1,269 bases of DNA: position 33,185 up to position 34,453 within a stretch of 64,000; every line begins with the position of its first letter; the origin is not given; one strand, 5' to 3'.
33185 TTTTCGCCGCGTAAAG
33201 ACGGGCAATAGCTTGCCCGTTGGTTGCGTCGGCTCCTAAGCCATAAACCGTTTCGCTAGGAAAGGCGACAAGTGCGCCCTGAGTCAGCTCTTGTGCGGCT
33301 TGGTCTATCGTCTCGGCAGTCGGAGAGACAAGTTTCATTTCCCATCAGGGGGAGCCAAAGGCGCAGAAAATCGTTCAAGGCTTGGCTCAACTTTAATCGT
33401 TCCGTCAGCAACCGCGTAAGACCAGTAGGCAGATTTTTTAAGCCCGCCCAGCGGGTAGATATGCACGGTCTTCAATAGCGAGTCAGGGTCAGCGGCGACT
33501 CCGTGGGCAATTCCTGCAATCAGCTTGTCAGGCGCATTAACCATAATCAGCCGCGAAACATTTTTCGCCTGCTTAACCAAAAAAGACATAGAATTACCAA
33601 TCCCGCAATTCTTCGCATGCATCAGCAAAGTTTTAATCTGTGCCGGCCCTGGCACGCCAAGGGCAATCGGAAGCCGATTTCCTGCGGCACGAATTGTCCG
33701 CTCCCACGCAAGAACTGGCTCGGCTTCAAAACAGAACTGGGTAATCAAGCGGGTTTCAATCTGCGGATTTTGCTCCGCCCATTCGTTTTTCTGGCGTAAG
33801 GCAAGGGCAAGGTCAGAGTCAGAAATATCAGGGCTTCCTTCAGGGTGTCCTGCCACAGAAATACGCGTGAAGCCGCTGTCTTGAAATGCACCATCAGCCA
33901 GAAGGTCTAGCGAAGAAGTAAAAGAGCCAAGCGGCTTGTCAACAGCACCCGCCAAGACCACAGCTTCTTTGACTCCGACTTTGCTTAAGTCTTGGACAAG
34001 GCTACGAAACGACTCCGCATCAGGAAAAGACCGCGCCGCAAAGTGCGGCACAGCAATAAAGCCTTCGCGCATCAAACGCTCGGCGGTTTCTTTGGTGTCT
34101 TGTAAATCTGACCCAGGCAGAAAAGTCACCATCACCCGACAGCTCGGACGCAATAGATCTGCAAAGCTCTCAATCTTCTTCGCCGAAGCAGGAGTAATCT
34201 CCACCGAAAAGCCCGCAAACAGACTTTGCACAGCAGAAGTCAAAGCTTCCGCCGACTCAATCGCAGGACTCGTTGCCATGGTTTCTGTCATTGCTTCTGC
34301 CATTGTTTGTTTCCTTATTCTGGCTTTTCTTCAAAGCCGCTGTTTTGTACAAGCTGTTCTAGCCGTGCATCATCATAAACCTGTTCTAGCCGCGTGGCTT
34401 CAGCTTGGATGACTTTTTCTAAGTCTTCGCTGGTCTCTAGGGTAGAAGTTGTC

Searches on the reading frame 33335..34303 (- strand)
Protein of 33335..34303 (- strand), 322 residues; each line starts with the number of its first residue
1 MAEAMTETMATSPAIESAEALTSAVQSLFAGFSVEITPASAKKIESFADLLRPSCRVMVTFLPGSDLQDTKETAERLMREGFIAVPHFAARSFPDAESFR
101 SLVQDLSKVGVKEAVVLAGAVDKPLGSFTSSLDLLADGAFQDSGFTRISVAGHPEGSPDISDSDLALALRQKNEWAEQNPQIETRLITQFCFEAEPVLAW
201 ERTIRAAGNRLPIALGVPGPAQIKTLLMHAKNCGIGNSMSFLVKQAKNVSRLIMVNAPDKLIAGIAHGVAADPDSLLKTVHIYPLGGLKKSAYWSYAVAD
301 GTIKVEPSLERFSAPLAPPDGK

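Call 3: search_protein_families(library=pfam, proteins=[window:33335-34303:-], max_evalue=0.01)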
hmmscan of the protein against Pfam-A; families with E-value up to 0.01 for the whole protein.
window:33335-34303:- (322 aa): 1 family
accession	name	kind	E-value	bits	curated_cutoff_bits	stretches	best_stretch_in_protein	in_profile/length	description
PF02219.23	MTHFR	-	0.00015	21.7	24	1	57-218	44-208/287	Methylenetetrahydrofolate reductase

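Call 6: search_protein_families(library=ncbifam, proteins=[window:33335-34303:-], max_evalue=0.01)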
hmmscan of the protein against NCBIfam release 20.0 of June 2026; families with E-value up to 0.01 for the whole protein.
window:33335-34303:- (322 aa): 2 families
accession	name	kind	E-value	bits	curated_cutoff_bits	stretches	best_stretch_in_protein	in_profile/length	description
TIGR00676.1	fadh2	equivalog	2.6e-06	27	293.7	1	57-231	32-208/275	methylenetetrahydrofolate reductase [NAD(P)H]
TIGR00677.1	fadh2_euk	equivalog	1.6e-05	24.4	310.05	1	127-233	111-212/281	methylenetetrahydrofolate reductase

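Call 19: find_encoding_contigs(protein=window:33335-34303:-, flank=10000, max_places=6)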
Protein window:33335-34303:- (322 aa): 11 contigs read that carry it; 6 places shown.
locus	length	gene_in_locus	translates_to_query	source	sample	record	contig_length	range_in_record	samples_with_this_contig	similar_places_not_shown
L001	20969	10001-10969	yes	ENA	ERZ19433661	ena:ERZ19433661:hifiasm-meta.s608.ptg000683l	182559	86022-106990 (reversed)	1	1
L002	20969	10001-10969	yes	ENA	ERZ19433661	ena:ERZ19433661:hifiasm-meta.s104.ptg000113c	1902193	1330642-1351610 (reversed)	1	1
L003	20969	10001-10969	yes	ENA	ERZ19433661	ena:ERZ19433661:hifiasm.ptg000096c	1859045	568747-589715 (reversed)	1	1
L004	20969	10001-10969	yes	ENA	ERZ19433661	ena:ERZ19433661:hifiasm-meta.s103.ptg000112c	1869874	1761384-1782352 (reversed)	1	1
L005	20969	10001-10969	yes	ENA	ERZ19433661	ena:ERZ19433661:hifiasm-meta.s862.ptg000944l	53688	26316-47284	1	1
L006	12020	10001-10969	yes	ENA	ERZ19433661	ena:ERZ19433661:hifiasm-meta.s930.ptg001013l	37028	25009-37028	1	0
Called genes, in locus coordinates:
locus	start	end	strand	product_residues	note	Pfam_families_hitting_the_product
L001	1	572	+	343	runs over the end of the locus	PF04166:PdxA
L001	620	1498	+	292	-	PF00398:RrnaAD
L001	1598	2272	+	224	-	PF00625:Guanylate_kin, PF13671:AAA_33 (faint)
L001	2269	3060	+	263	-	PF00106:adh_short, PF08659:KR, PF13561:adh_short_C2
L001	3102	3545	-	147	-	PF04828:GFA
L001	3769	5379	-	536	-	PF06253:MTTB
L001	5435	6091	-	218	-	PF02632:BioY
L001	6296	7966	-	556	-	PF01268:FTHFS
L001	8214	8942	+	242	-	PF02607:B12-binding_2, PF02310:B12-binding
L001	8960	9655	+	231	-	PF07796:DUF1638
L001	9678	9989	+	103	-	PF13769:Virulence_fact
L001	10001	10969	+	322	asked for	-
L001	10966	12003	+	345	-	PF01300:Sua5_yciO_yrdC, PF03481:Sua5_C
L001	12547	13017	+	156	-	PF14588:YjgF_endoribonc, PF01042:Ribonuc_L-PSP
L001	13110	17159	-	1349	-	-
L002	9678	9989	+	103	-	PF13769:Virulence_fact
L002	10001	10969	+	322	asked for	-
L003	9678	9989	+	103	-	PF13769:Virulence_fact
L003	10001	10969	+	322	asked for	-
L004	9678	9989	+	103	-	PF13769:Virulence_fact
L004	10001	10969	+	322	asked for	-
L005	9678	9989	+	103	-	PF13769:Virulence_fact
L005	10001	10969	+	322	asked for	-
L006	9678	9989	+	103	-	PF13769:Virulence_fact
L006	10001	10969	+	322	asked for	-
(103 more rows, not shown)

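Call 20: find_homologous_proteins(query=window:33335-34303:-)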
Query window:33335-34303:- (322 aa): 2737 proteins with E <= 0.001 among 8000 candidates; the best 120 are listed.
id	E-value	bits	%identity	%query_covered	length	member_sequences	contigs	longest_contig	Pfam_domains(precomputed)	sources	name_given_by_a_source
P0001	1.3e-206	703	100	100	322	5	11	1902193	-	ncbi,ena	-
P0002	8.2e-183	624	90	97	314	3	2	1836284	PF02219.24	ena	-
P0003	1.3e-111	391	61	89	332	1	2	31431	-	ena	-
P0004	2.2e-106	373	57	93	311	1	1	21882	-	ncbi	ncbi:MAG: metFprotein [Alphaproteobacteria bacterium]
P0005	1.5e-105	371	58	89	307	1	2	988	-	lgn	-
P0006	3.2e-103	363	57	92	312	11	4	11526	-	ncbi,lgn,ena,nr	ncbi:MAG: metFprotein [Alphaproteobacteria bacterium]|nr:metFprotein [Alphaproteobacteria bacterium]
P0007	5.9e-95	336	53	91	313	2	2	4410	PF02219.24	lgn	-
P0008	1.1e-94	335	52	95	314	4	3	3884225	PF02219.24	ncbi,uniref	ncbi:methylenetetrahydrofolate reductase [Fodinicurvata halophila]|uniref:Methylenetetrahydrofolate 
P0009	1.4e-94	335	53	89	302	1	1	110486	-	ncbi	-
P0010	1.6e-94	335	53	88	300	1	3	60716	PF02219.24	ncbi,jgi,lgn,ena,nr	ncbi:MAG: methylenetetrahydrofolate reductase [Gammaproteobacteria bacterium]|nr:methylenetetrahydro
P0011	1.8e-94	334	53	94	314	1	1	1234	-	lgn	-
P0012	3.3e-94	334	52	96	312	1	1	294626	PF02219.24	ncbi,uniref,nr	ncbi:methylenetetrahydrofolate reductase [Pelagibius litoralis]|uniref:methylenetetrahydrofolate red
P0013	3.3e-94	334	53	93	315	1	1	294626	PF02219.24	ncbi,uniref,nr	ncbi:metFprotein [Pelagibius litoralis]|uniref:Methylenetetrahydrofolate reductase n=1 Tax=Pelagibiu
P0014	3.4e-94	333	55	88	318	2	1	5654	PF02219.24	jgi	jgi:methylenetetrahydrofolate reductase (NADPH)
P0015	7.6e-94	332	54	89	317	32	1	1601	PF02219.24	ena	-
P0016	1.3e-93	332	53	95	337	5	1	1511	PF02219.24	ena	-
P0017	1.6e-93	331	52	91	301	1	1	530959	PF02219.24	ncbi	-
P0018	2.1e-93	331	52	91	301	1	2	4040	PF02219.24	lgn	-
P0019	2.2e-93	331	52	91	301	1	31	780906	PF02219.24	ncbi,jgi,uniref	ncbi:methylenetetrahydrofolate reductase [Limibacillus sp. MBR-115]|jgi:methylenetetrahydrofolate re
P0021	2.8e-93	330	53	91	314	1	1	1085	PF02219.24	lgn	-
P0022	3.9e-93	330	54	90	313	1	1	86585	PF02219.24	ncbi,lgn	ncbi:MAG: methylenetetrahydrofolate reductase [Pseudomonadota bacterium]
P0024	4.4e-93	330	53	89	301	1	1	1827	PF02219.24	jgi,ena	-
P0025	4.5e-93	330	52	89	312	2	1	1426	PF02219.24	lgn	-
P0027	8.3e-93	329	52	91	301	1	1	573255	PF02219.24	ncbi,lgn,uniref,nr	ncbi:methylenetetrahydrofolate reductase [Limibacillus halophilus]|uniref:Methylenetetrahydrofolate 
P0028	9.7e-93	329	52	96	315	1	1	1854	PF02219.24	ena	-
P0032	1.8e-92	328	52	94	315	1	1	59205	PF02219.24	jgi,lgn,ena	-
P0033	2.0e-92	328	52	91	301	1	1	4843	PF02219.24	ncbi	-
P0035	2.3e-92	327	54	88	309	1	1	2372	PF02219.24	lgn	-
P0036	2.6e-92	327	52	89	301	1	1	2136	PF02219.24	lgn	-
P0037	2.9e-92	327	53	93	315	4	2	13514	PF02219.24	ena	-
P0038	2.9e-92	327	52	88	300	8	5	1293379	PF02219.24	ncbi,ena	-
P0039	3.2e-92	327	53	91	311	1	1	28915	PF02219.24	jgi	-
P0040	3.4e-92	327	52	95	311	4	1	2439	PF02219.24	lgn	-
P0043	4.3e-92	327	52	95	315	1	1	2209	PF02219.24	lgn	-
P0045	5.7e-92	326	52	97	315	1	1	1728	PF02219.24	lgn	-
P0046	6.9e-92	326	51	93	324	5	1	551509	PF02219.24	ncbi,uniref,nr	ncbi:methylenetetrahydrofolate reductase [Fodinicurvata sediminis]|uniref:methylenetetrahydrofolate 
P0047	7.4e-92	326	53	88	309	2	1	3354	PF02219.24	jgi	-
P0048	9.3e-92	325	51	93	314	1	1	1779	PF02219.24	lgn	-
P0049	9.4e-92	325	54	91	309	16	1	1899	PF02219.24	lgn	-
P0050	1.4e-91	325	53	87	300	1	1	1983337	PF02219.24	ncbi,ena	-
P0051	1.4e-91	325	51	95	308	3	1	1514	PF02219.24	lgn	-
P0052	1.6e-91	325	51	87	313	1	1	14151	PF02219.24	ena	-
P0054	1.8e-91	325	52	96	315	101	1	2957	PF02219.24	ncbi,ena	-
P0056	2.0e-91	324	53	88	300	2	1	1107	PF02219.24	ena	-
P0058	2.4e-91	324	53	89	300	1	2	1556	PF02219.24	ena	-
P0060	2.7e-91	324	54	88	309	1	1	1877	PF02219.24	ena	-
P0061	2.9e-91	324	54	90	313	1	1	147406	PF02219.24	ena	-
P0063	3.3e-91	324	52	89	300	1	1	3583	PF02219.24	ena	-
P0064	3.7e-91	323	51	90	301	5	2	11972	PF02219.24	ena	-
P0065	3.7e-91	323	53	91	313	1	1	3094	PF02219.24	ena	-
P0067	3.8e-91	323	52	89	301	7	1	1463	PF02219.24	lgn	-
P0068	4.2e-91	323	51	90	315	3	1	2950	PF02219.24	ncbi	-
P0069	4.3e-91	323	51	93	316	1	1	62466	PF02219.24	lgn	-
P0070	4.5e-91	323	51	97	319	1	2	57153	PF02219.24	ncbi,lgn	ncbi:MAG: metFprotein [Kiloniellaceae bacterium]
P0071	5.0e-91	323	54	87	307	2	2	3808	PF02219.24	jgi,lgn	jgi:methylenetetrahydrofolate reductase (NADPH)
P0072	5.5e-91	323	51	93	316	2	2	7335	PF02219.24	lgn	-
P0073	5.7e-91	323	50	95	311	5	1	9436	PF02219.24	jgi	jgi:methylenetetrahydrofolate reductase (NADPH)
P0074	7.1e-91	323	52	90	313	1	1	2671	PF02219.24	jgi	jgi:methylenetetrahydrofolate reductase (NADPH)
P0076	8.3e-91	322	52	90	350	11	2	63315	PF02219.24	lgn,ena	-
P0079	1.3e-90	322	52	89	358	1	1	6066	PF02219.24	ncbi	-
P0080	1.4e-90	322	53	90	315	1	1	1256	PF02219.24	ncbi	-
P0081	1.4e-90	322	52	90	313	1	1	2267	PF02219.24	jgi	-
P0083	1.6e-90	321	52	93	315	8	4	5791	PF02219.24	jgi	jgi:methylenetetrahydrofolate reductase (NADPH)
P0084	1.7e-90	321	51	92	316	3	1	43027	PF02219.24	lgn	-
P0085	1.7e-90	321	49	92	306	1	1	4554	PF02219.24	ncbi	-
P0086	1.8e-90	321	53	92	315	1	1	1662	PF02219.24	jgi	jgi:5,10-methylenetetrahydrofolate reductase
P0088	2.1e-90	321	50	96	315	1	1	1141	PF02219.24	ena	-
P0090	2.4e-90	321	50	93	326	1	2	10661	PF02219.24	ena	-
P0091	2.8e-90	321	53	94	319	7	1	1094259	PF02219.24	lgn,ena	-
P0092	2.9e-90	321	51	89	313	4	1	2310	PF02219.24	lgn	-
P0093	3.2e-90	320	51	96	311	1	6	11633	PF02219.24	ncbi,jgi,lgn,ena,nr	ncbi:MAG TPA: metFprotein [Kiloniellaceae bacterium]|nr:metFprotein [Kiloniellaceae bacterium]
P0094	3.2e-90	320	54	88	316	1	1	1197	PF02219.24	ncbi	-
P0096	3.3e-90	320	50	92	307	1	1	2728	PF02219.24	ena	-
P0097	3.3e-90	320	51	96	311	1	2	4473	PF02219.24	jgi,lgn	-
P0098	3.4e-90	320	52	93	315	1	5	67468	PF02219.24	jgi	jgi:methylenetetrahydrofolate reductase (NADPH)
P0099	3.4e-90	320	52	87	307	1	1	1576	PF02219.24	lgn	-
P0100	3.5e-90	320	54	86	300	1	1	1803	PF02219.24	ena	-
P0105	4.5e-90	320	53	92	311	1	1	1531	PF02219.24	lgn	-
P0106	5.1e-90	320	51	94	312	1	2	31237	PF02219.24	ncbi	-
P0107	5.1e-90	320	52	92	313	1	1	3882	PF02219.24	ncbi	-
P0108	5.4e-90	320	55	86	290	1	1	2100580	PF02219.24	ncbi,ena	-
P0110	5.7e-90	320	51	93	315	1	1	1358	PF02219.24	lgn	-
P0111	5.8e-90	320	53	90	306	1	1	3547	PF02219.24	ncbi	ncbi:MAG: methylenetetrahydrofolate reductase [Gammaproteobacteria bacterium]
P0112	5.9e-90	320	52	90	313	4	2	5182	PF02219.24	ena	-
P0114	7.1e-90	319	52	90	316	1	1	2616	PF02219.24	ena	-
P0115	7.2e-90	319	51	91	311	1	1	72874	PF02219.24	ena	-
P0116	7.4e-90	319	51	94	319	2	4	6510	PF02219.24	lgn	-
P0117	8.5e-90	319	50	97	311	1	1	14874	PF02219.24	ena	-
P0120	9.9e-90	319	51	90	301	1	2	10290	PF02219.24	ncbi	-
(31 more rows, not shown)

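Call 23: search_solved_structures(query=window:33335-34303:-, max_evalue=10, show_alignments=2)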
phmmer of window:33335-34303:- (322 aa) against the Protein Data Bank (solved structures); distinct sequences matched with E-value up to 10: 9.
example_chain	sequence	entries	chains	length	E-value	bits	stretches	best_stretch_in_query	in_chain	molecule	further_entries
7xg9_A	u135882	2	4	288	1.4e-51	178.7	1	23-295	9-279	5,10-methylenetetrahydrofolate reductase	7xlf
6pey_A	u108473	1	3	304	0.0013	21.2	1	57-218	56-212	Methylenetetrahydrofolate reductase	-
8uy2_A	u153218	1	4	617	0.0013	21.2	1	133-232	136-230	Methylenetetrahydrofolate reductase-like protein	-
8uy1_D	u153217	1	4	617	0.0013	21.2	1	133-232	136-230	Methylenetetrahydrofolate reductase-like protein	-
1b5t_A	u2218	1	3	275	0.0044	19.5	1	58-218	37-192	PROTEIN (METHYLENETETRAHYDROFOLATE REDUCTASE)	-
1zp3_A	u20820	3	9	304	0.0052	19.2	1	57-218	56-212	5,10-methylenetetrahydrofolate reductase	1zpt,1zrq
1zp4_A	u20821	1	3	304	0.0053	19.2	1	57-218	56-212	5,10-methylenetetrahydrofolate reductase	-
6zdz_A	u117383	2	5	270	0.25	13.7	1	230-272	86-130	alcohol dehydrogenase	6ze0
4o0q_A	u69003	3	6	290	0.75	12.1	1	185-254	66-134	Dihydropteroate synthase DHPS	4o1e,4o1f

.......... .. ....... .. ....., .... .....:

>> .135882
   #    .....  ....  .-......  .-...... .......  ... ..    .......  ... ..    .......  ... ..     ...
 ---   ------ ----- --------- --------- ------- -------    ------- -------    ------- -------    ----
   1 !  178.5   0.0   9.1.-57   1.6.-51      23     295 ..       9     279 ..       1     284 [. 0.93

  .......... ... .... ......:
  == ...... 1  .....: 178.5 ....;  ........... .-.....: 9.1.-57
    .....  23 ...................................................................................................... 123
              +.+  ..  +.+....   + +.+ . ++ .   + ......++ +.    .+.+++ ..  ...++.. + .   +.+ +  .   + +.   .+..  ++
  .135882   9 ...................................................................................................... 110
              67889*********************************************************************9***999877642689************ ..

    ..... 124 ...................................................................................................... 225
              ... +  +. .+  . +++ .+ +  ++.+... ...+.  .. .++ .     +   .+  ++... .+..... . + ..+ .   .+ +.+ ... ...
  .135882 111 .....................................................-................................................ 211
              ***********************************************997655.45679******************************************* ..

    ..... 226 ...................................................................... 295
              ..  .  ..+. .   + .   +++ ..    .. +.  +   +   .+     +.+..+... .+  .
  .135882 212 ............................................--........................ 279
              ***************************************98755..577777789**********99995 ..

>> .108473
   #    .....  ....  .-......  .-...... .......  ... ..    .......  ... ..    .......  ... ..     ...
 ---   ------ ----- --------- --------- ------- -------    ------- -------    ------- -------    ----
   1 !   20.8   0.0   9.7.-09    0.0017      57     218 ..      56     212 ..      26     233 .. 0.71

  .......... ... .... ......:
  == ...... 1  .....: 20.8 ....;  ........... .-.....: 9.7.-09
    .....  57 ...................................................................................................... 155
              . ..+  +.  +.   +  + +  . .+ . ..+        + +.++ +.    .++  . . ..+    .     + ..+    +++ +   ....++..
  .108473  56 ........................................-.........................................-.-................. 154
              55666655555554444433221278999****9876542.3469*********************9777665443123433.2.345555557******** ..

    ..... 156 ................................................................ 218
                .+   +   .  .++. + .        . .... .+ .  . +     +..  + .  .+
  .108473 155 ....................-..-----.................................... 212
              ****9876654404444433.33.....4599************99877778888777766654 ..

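Call 32: find_encoding_contigs(protein=P0003, flank=10000, max_places=2)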
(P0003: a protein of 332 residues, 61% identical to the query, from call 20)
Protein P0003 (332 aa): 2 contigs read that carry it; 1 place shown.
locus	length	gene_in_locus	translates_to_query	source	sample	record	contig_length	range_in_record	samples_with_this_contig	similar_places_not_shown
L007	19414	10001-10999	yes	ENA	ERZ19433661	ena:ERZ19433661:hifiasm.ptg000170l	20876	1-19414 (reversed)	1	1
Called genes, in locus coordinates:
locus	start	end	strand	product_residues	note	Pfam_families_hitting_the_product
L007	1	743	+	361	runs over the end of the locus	PF04166:PdxA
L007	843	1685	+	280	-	PF00398:RrnaAD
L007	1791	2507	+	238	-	PF00625:Guanylate_kin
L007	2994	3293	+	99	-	-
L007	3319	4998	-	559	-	PF06253:MTTB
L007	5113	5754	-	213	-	PF02632:BioY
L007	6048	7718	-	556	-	PF01268:FTHFS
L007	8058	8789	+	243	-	PF02607:B12-binding_2, PF02310:B12-binding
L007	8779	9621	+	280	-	PF07796:DUF1638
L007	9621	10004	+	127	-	PF13769:Virulence_fact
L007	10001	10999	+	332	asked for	-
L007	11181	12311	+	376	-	PF01300:Sua5_yciO_yrdC, PF03481:Sua5_C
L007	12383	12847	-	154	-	PF14588:YjgF_endoribonc, PF01042:Ribonuc_L-PSP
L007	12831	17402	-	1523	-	-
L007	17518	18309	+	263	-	PF05071:NDUFA12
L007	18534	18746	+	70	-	-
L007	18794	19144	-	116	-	PF09923:DUF2155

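Call 33: find_encoding_contigs(protein=P0004, flank=10000, max_places=2)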
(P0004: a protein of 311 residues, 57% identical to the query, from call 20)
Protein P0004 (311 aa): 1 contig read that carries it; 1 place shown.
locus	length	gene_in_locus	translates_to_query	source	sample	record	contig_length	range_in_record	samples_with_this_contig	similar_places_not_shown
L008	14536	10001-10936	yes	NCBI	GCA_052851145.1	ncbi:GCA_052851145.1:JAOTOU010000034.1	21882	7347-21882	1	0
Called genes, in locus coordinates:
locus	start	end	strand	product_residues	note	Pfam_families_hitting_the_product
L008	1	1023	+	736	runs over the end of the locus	PF00580:UvrD-helicase, PF13245:AAA_19, PF13604:AAA_30 (faint), PF13361:UvrD_C, PF13538:UvrD_C_2 (weak)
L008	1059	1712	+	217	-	PF01810:LysE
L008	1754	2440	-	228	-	PF00625:Guanylate_kin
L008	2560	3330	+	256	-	PF00106:adh_short, PF08659:KR, PF13561:adh_short_C2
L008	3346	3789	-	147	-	PF04828:GFA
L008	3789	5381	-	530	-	PF06253:MTTB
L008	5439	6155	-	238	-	PF02632:BioY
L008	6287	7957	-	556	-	PF01268:FTHFS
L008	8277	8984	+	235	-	PF02607:B12-binding_2, PF02310:B12-binding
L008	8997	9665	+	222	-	PF07796:DUF1638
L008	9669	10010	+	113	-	PF13769:Virulence_fact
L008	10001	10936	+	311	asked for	-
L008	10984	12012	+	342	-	-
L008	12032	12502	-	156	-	PF14588:YjgF_endoribonc, PF01042:Ribonuc_L-PSP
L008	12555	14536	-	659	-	PF02867:Ribonuc_red_lgC, PF12637:TSCPD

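Call 34: find_encoding_contigs(protein=P0008, flank=10000, max_places=1)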
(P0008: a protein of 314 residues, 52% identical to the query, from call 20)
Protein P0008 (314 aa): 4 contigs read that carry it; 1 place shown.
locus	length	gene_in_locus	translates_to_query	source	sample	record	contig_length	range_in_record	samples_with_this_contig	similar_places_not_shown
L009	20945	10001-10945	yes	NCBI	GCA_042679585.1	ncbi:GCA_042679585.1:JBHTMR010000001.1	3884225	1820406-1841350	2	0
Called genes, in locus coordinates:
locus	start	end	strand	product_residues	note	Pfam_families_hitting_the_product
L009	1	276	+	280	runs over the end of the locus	-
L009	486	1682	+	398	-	PF00174:Oxidored_molyb, PF03404:Mo-co_dimer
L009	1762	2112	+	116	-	PF00034:Cytochrom_C (faint), PF13442:Cytochrome_CBB3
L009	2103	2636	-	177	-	PF09523:DUF2390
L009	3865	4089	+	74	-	PF04325:DUF465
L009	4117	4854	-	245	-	PF00990:GGDEF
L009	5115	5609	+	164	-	PF00731:AIRC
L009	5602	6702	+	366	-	PF22660:RS_preATP-grasp-like, PF02222:ATP-grasp, PF17769:PurK_C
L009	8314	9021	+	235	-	PF02607:B12-binding_2, PF02310:B12-binding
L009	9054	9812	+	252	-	PF07796:DUF1638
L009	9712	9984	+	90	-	PF13769:Virulence_fact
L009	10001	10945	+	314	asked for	PF02219:MTHFR (weak)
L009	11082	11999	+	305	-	PF00809:Pterin_bind, PF03599:CdhD (weak)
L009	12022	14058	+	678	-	PF00111:Fer2 (weak), PF17650:RACo_linker, PF17651:Raco_middle, PF14574:RACo_C_ter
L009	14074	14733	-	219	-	PF12833:HTH_18, PF00165:HTH_AraC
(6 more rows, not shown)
